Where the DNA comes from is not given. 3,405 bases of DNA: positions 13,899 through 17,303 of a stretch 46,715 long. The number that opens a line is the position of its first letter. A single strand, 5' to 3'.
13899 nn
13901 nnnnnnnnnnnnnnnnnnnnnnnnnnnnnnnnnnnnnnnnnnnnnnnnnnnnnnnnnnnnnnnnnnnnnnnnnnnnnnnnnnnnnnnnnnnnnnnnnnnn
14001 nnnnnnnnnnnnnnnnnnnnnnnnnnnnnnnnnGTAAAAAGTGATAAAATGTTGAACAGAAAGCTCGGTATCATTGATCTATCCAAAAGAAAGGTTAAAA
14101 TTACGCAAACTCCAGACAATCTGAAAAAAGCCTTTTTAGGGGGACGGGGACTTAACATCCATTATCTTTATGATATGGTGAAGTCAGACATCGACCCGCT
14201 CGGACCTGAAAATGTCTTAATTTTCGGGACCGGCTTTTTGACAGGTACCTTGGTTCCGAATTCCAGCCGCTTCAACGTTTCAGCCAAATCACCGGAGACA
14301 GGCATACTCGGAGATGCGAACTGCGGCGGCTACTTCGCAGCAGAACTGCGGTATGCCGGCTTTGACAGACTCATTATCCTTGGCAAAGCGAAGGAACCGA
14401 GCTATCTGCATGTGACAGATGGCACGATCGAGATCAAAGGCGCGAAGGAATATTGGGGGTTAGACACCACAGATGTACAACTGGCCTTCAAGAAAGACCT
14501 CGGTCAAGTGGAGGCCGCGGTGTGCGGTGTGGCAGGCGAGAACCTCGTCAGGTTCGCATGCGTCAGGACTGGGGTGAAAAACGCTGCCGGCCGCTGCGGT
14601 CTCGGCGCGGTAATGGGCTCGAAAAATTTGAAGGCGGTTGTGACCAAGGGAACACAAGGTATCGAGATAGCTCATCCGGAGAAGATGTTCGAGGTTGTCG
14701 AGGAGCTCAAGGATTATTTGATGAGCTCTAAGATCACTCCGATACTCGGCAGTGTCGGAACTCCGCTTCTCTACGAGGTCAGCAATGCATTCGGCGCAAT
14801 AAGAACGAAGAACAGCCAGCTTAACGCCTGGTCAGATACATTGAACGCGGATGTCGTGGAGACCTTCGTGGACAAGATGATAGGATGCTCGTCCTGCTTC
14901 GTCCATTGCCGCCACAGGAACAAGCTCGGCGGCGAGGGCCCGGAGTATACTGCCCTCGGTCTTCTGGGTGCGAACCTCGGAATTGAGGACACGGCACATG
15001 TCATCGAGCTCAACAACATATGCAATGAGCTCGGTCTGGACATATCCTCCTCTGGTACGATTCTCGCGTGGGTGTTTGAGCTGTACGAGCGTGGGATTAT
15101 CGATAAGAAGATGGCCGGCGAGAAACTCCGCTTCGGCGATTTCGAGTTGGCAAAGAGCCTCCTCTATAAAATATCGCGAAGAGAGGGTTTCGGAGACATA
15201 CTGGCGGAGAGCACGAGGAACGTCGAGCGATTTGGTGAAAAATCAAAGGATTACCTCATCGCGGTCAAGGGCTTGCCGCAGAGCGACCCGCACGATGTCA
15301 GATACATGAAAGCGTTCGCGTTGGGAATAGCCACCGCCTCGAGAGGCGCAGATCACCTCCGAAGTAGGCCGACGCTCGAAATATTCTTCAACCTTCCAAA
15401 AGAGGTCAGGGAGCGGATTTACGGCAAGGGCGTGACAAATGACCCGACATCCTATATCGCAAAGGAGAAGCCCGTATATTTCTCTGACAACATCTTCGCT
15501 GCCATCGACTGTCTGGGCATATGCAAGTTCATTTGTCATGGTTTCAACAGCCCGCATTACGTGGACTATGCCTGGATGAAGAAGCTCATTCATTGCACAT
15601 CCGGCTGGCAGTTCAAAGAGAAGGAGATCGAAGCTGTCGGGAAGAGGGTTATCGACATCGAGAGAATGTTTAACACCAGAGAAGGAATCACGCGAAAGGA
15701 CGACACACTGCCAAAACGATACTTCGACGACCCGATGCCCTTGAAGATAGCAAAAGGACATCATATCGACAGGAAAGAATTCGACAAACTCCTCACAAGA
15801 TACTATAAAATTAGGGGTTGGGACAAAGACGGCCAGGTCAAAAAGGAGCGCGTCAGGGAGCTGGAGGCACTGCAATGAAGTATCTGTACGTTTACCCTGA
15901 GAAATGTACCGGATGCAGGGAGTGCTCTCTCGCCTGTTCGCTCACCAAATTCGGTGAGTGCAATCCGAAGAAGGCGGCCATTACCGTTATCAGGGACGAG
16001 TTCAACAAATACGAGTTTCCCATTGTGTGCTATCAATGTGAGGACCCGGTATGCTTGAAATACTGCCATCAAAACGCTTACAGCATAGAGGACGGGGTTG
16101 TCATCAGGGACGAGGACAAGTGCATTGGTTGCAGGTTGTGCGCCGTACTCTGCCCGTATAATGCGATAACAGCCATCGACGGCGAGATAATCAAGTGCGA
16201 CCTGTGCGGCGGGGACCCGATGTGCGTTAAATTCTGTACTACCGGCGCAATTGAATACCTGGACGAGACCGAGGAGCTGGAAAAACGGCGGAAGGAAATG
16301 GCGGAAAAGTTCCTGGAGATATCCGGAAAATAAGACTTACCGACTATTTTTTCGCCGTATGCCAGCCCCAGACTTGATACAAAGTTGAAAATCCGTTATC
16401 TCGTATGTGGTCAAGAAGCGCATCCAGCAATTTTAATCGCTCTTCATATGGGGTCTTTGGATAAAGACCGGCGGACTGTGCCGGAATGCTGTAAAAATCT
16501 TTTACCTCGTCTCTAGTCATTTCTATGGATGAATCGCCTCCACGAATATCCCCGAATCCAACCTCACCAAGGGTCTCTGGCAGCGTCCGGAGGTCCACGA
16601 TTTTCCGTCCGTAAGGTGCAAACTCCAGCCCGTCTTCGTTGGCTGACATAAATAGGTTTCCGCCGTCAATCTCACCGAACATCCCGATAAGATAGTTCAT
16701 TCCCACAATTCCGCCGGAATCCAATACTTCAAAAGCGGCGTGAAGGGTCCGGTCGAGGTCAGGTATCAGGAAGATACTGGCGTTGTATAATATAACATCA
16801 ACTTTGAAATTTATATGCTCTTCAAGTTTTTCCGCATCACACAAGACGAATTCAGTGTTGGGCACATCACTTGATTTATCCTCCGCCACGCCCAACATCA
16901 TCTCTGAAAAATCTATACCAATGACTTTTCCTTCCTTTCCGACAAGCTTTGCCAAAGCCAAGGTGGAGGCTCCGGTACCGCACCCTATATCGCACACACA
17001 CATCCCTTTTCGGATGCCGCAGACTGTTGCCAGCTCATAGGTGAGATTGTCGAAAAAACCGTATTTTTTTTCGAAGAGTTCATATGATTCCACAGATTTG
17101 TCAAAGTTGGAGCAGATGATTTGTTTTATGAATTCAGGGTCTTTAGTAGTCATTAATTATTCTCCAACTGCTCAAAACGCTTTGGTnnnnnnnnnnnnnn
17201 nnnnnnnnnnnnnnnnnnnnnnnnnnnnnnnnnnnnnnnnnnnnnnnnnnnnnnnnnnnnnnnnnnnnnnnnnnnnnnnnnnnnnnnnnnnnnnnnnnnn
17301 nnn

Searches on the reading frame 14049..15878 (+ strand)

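Call 7: search_protein_families(library=pfam, proteins=[window:14049-15878:+])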
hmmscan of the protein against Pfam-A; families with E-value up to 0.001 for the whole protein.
window:14049-15878:+ (609 aa): 2 families
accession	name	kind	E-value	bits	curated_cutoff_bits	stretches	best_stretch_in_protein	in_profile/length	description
PF01314.23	AFOR_C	-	4e-101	339.4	27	1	215-606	1-384/385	Aldehyde ferredoxin oxidoreductase, domains 2 & 3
PF02730.20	AFOR_N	-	1.5e-72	244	29.8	1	7-202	4-199/199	Aldehyde ferredoxin oxidoreductase, N-terminal domain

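Call 61: search_protein_families(library=ncbifam, proteins=[window:14049-15878:+], max_evalue=0.001)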
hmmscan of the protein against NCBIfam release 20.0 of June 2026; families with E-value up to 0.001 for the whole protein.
window:14049-15878:+ (609 aa): 2 families
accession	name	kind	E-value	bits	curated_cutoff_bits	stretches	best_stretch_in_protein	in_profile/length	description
NF007354.0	PRK09849.1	equivalog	1.7e-56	192.2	868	1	9-226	15-228/703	aldehyde ferredoxin oxidoreductase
NF040818.1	GAPOR_Arch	equivalog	7.6e-10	37.7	1300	1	34-124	32-120/654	glyceraldehyde-3-phosphate:ferredoxin oxidoreductase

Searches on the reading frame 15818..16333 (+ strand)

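Call 7: search_protein_families(library=pfam, proteins=[window:15818-16333:+])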
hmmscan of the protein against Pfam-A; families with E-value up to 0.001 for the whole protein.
window:15818-16333:+ (171 aa): 9 families
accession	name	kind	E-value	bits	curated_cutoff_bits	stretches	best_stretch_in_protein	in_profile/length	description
PF12838.12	Fer4_7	-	6.8e-12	46.1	27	1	71-116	2-52/52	4Fe-4S dicluster domain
PF00037.32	Fer4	-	1.1e-10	41.4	21.1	1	96-118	2-24/24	4Fe-4S binding domain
PF13247.11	Fer4_11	-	6.1e-10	39.6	26.2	1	67-147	6-97/100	4Fe-4S dicluster domain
PF12837.12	Fer4_6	-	6.3e-09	35.8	25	1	95-117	2-24/24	4Fe-4S binding domain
PF12797.12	Fer4_2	-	1.2e-08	34.8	24.5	2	94-114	2-22/22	4Fe-4S binding domain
PF14697.11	Fer4_21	-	6e-08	33.1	35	2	98-146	4-58/59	4Fe-4S dicluster domain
PF13187.11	Fer4_9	-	3.1e-07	30.7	27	0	71-117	2-52/52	4Fe-4S dicluster domain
PF13237.11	Fer4_10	-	4.2e-05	23.8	25.5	0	95-140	2-52/53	4Fe-4S dicluster domain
PF12800.12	Fer4_4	-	0.00038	21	24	0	100-115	2-17/17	4Fe-4S binding domain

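Call 61: search_protein_families(library=ncbifam, proteins=[window:15875-16333:+], max_evalue=0.001)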
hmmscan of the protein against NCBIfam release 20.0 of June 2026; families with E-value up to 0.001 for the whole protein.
window:15875-16333:+ (152 aa): 48 families (the best 25 are shown)
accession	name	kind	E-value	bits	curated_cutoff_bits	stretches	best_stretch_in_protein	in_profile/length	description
NF045766.1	PhenlGlyoxDHPadI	equivalog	9e-29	100.5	700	1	6-143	9-149/443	NADH-dependent phenylglyoxylate dehydrogenase subunit beta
TIGR02951.1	DMSO_dmsB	equivalog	4.8e-19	68.9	214.1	1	4-137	4-158/161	DMSO/selenate family reductase complex B subunit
NF009451.0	PRK12809.1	equivalog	1.3e-17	63.4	1154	1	8-133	9-141/639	formate-dependent uric acid utilization protein YgfT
NF009408.0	PRK12769.1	equivalog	3.2e-16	58.6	1003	1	7-141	8-156/659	formate-dependent uric acid utilization protein AegA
NF007658.0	PRK10330.1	equivalog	2.8e-14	53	260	1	4-101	5-107/181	electron transport protein HydN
NF045797.1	DsrO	equivalog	2.8e-13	49.8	200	1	44-97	95-149/235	sulfate reduction electron transfer complex DsrMKJOP subunit DsrO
NF008134.0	PRK10882.1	equivalog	5.6e-13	48.7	263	1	51-142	112-219/329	hydrogenase 2 operon protein HybA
NF011569.0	PRK14993.1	equivalog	2.4e-12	46.8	416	1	9-125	51-182/244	tetrathionate reductase subunit TtrB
TIGR01582.1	FDH-beta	equivalog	4.3e-12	45.7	334.7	1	51-144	92-194/283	formate dehydrogenase subunit beta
NF041715.1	arsenate_red_ArrB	equivalog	5.1e-12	45.8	450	1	9-99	10-105/233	arsenate respiratory reductase iron-sulfur subunit ArrB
NF038355.1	FDH3_beta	equivalog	6.8e-12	45.8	240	1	5-116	6-126/180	formate dehydrogenase FDH3 subunit beta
NF007382.0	PRK09898.1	equivalog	1.8e-11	44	213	1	9-129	66-201/208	ferredoxin-like protein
NF045715.1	sulf_resp_HmcB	equivalog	2.4e-11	43.3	420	1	50-143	105-210/307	sulfate respiration complex iron-sulfur protein HmcB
TIGR01944.1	rnfB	subfamily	1.5e-08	34.4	68.7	1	71-143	103-177/190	RnfABCDGE type electron transport complex subunit B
NF038196.1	ferrodoxin_EFR1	subfamily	2.3e-08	34.4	75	1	80-135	183-238/242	EFR1 family ferrodoxin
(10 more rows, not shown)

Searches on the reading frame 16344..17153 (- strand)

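Call 7: search_protein_families(library=pfam, proteins=[window:16344-17153:-])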
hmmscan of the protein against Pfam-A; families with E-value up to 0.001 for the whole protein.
window:16344-17153:- (269 aa): 9 families
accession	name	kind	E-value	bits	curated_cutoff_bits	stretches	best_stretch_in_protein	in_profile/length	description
PF13847.12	Methyltransf_31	-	3.5e-21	75.8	27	1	47-153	1-110/145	Methyltransferase domain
PF13649.12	Methyltransf_25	-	2.3e-17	63.9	27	1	53-148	1-97/97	Methyltransferase domain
PF01209.24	Ubie_methyltran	-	8.7e-16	58.4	20.1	1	43-150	41-149/233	ubiE/COQ5 methyltransferase family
PF08241.18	Methyltransf_11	-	5.7e-15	56.2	21.2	1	55-150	2-93/95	Methyltransferase domain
PF08242.18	Methyltransf_12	-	2.1e-12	48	30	1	55-149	2-97/98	Methyltransferase domain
PF13489.12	Methyltransf_23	-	1.5e-08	35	27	1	43-150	19-114/164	Methyltransferase domain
PF01135.25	PCMT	-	3.1e-07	30.8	20.3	1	46-92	70-116/210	Protein-L-isoaspartate(D-aspartate) O-methyltransferase (PCMT)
PF01728.25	FtsJ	-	8.1e-07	29.6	24.1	1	46-129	17-103/181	FtsJ-like methyltransferase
PF06325.19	PrmA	-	0.00047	20.2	22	1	48-137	160-250/296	Ribosomal protein L11 methyltransferase (PrmA)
